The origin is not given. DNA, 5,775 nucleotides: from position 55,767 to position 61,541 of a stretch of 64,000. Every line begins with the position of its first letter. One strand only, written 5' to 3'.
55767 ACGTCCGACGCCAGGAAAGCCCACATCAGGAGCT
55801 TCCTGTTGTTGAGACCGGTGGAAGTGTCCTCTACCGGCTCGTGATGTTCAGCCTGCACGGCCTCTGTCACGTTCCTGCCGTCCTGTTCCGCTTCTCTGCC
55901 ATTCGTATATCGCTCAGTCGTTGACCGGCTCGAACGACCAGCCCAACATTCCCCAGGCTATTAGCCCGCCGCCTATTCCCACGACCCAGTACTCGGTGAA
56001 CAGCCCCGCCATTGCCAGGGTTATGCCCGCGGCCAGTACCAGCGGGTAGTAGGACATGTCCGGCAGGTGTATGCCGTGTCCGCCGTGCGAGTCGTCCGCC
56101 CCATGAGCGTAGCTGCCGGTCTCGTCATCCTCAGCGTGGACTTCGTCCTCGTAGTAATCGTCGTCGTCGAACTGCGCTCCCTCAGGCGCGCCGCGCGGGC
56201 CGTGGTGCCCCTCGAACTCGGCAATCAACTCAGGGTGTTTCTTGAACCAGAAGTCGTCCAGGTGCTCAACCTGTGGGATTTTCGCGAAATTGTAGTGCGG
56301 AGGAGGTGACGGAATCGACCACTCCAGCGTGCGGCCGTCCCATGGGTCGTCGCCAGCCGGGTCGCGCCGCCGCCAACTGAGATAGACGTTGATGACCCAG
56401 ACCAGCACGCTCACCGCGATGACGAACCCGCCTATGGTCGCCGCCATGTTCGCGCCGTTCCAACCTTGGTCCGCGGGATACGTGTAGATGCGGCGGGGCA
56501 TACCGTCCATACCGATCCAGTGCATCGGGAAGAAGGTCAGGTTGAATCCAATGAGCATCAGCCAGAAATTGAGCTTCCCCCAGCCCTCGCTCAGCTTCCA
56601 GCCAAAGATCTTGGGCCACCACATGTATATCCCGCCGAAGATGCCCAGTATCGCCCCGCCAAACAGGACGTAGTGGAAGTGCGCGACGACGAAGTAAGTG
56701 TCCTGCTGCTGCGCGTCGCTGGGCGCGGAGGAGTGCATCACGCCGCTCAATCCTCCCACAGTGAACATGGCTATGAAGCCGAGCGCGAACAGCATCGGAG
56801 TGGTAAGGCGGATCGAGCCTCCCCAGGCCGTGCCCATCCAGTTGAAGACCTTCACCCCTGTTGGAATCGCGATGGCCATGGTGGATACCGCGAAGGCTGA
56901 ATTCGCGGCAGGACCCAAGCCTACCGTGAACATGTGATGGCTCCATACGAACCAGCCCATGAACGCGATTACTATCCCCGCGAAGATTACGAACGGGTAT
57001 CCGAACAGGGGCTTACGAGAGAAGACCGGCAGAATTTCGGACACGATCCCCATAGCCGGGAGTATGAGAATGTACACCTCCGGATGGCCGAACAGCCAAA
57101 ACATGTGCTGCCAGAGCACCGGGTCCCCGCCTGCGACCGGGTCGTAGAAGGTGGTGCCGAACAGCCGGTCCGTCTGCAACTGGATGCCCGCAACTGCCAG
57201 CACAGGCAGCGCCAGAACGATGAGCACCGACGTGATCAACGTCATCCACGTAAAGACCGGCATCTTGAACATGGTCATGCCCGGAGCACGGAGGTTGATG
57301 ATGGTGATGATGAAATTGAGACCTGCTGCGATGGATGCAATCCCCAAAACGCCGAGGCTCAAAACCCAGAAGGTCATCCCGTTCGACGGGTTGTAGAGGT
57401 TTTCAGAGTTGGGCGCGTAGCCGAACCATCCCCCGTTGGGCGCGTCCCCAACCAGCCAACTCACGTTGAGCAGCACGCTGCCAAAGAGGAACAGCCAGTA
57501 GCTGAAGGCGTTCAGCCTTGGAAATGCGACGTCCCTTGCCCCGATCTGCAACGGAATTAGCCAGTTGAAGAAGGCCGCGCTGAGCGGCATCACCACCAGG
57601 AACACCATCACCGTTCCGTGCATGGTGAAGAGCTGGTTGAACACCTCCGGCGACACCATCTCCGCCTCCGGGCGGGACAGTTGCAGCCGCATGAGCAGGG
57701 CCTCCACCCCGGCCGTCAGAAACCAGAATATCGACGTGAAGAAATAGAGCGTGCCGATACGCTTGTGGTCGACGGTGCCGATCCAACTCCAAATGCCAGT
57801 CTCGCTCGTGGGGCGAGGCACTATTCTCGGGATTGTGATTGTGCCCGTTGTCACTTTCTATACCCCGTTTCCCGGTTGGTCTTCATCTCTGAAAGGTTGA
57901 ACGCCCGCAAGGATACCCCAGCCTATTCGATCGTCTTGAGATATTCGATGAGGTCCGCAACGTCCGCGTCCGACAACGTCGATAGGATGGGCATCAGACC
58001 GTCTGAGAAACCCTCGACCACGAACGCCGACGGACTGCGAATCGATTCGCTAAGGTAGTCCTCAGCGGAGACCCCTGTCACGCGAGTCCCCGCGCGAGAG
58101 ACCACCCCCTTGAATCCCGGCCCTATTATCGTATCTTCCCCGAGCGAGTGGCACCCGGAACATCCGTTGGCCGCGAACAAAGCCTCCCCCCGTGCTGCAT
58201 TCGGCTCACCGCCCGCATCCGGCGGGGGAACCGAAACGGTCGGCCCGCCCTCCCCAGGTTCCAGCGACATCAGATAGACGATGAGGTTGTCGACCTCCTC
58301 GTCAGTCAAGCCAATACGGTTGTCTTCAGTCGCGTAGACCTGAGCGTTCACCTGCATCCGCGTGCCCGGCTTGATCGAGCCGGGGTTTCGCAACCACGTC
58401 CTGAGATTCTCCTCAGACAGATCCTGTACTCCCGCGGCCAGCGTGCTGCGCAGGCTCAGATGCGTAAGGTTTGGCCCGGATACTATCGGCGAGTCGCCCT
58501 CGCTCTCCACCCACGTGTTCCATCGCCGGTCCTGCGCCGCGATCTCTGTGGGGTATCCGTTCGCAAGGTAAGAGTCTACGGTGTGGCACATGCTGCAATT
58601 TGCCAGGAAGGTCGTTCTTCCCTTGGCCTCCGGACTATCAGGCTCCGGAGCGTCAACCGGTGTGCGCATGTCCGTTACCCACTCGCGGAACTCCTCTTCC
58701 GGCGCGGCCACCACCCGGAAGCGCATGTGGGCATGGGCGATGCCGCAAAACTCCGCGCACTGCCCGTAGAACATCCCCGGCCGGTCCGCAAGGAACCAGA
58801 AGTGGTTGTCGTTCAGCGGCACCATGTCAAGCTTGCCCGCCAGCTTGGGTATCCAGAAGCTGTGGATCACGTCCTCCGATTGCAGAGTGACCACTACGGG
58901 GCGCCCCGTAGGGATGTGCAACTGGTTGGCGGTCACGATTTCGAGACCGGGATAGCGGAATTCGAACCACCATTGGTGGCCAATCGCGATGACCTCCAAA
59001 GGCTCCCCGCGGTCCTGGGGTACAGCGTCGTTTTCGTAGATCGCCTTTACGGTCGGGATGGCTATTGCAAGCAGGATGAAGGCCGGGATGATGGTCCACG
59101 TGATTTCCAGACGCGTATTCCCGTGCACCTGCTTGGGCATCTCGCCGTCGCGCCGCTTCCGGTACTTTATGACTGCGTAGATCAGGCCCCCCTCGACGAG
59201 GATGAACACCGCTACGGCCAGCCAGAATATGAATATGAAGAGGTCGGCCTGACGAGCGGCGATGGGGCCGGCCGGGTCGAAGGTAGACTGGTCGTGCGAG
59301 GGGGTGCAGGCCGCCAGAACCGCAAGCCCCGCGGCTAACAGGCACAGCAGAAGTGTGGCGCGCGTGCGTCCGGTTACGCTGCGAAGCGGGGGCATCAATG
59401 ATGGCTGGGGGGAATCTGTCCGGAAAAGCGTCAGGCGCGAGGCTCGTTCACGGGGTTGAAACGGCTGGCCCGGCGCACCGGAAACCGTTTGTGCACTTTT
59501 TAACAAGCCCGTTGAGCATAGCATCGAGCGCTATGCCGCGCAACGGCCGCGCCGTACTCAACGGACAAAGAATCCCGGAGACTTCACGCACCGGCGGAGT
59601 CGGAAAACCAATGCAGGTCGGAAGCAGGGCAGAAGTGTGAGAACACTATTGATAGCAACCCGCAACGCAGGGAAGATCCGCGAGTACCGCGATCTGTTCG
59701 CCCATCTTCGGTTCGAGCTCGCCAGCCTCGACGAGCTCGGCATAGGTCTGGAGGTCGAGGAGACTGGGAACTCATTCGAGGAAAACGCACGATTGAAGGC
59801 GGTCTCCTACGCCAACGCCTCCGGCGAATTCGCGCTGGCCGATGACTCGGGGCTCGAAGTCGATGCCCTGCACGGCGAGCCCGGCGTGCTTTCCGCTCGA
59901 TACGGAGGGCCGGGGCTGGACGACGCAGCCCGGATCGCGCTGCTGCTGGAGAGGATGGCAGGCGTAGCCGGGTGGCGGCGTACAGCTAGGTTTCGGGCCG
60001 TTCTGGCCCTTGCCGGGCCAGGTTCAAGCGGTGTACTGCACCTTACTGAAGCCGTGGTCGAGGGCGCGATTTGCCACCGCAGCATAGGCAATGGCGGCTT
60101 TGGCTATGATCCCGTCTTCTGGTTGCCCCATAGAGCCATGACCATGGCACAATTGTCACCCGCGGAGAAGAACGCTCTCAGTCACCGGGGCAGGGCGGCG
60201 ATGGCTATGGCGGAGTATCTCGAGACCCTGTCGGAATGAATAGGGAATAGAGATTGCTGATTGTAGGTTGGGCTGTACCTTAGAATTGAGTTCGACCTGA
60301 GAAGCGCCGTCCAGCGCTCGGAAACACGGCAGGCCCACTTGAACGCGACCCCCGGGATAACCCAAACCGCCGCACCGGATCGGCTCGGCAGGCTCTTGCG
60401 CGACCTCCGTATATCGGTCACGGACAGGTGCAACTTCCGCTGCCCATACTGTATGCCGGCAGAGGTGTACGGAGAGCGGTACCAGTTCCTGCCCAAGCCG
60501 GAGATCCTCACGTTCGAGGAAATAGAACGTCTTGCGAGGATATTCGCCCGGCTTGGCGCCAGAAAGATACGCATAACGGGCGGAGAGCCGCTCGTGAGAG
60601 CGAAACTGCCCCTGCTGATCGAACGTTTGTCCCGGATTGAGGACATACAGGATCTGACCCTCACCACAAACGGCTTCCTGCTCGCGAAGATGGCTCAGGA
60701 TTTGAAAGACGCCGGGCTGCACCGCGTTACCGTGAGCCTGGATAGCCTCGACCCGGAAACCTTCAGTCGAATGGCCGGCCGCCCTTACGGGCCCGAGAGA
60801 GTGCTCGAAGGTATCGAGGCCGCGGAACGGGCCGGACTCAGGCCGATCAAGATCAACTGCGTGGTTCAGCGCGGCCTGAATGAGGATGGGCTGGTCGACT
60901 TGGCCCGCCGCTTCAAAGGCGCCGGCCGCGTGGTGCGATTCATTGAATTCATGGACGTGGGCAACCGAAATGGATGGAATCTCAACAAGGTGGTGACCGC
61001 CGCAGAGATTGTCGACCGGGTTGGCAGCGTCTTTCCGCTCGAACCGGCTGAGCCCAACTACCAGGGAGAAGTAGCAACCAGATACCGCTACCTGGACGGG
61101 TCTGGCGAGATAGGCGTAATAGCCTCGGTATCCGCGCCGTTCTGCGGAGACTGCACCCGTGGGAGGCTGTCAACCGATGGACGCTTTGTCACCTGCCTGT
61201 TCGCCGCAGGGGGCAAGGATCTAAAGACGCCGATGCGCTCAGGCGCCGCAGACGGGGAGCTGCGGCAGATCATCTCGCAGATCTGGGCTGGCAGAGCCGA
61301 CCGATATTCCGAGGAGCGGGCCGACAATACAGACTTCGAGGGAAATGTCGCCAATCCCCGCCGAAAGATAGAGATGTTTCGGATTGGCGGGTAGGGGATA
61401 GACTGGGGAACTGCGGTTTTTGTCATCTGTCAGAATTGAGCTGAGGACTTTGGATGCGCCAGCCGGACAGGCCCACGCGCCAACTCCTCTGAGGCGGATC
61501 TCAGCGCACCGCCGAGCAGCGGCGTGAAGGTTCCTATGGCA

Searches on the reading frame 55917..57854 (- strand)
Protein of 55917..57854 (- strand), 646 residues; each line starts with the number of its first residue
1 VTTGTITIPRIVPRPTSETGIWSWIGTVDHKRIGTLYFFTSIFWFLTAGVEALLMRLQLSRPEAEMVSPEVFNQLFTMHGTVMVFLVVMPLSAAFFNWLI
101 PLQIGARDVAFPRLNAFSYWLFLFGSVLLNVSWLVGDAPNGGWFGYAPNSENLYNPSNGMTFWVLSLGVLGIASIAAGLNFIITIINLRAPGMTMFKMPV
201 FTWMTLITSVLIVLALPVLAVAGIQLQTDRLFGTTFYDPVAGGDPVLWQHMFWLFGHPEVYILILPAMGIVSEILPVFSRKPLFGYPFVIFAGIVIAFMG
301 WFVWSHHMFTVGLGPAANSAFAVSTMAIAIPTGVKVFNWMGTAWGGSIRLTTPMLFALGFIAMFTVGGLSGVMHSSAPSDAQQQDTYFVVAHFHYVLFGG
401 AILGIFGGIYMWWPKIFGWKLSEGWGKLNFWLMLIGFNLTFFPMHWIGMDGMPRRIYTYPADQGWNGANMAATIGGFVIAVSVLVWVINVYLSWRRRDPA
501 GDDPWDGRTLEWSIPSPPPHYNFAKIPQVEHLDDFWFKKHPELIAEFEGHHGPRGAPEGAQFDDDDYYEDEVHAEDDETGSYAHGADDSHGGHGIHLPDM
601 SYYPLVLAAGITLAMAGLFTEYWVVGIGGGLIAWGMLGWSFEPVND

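Call 48: search_protein_families(library=pfam, proteins=[window:55917-57854:-], max_evalue=0.00001)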
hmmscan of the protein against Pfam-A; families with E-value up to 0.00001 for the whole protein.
window:55917-57854:- (646 aa): 2 families
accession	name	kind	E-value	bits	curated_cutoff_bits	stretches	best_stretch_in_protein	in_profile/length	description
PF00115.25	COX1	-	1.2e-160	535.6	34.8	1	32-478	1-436/436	Cytochrome C and Quinol oxidase polypeptide I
PF12270.13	Cyt_c_ox_IV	-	1.4e-07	32.1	26.9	1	573-642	61-125/132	Cytochrome c oxidase subunit IV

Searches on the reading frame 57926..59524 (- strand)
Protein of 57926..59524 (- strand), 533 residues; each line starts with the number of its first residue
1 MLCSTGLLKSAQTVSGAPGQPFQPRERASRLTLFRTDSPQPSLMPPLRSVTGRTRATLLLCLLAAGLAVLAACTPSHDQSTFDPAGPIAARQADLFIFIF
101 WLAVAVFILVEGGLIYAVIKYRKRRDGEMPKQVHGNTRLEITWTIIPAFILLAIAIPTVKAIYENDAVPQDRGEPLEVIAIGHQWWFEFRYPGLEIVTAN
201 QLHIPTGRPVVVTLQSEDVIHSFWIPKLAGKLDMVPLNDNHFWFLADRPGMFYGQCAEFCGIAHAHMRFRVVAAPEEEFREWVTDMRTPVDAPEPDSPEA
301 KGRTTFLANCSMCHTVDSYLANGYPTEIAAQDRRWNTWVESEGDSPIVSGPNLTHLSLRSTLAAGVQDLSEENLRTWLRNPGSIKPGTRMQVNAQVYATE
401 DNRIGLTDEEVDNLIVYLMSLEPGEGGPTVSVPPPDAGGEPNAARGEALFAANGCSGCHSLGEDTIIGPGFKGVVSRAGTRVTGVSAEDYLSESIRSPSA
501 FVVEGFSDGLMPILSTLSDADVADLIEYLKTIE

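Call 48: search_protein_families(library=pfam, proteins=[window:57926-59524:-], max_evalue=0.00001)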
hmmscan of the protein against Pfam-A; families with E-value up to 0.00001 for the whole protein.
window:57926-59524:- (533 aa): 4 families
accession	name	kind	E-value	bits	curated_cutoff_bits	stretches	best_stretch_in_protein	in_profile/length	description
PF00116.26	COX2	-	9.8e-21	74.3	22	1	198-269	44-115/120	Cytochrome C oxidase subunit II, periplasmic domain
PF00034.26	Cytochrom_C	-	1.3e-17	65.3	21.3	2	443-532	1-89/90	Cytochrome c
PF02790.20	COX2_TM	-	4e-15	56.2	22.8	1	83-159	10-86/88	Cytochrome C oxidase subunit II, transmembrane domain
PF13442.11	Cytochrome_CBB3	-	1.2e-09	38.8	27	0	442-529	2-68/68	Cytochrome C oxidase, cbb3-type, subunit III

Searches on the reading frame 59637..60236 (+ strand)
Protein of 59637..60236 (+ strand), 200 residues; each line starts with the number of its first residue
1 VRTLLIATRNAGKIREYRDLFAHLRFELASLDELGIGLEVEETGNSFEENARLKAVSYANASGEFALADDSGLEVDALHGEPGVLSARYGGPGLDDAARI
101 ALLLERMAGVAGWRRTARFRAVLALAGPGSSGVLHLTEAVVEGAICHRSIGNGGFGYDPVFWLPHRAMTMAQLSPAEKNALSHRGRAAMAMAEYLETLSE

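Call 48: search_protein_families(library=pfam, proteins=[window:59637-60236:+], max_evalue=0.00001)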
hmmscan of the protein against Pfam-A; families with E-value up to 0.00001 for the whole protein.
window:59637-60236:+ (200 aa): 1 family
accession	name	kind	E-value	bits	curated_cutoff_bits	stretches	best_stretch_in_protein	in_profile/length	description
PF01725.21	Ham1p_like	-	1.7e-58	198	22.5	1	4-194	1-186/186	Ham1 family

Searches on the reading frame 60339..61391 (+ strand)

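Call 48: search_protein_families(library=pfam, proteins=[window:60339-61391:+], max_evalue=0.00001)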
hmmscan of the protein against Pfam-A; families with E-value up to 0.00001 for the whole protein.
window:60339-61391:+ (351 aa): 2 families
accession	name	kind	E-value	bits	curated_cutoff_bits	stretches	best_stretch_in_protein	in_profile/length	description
PF04055.27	Radical_SAM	-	1.4e-38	133.1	29.5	1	25-190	1-164/166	Radical SAM superfamily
PF06463.18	Mob_synth_C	-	1.6e-34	119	37.4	1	199-324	3-127/128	Molybdenum Cofactor Synthesis C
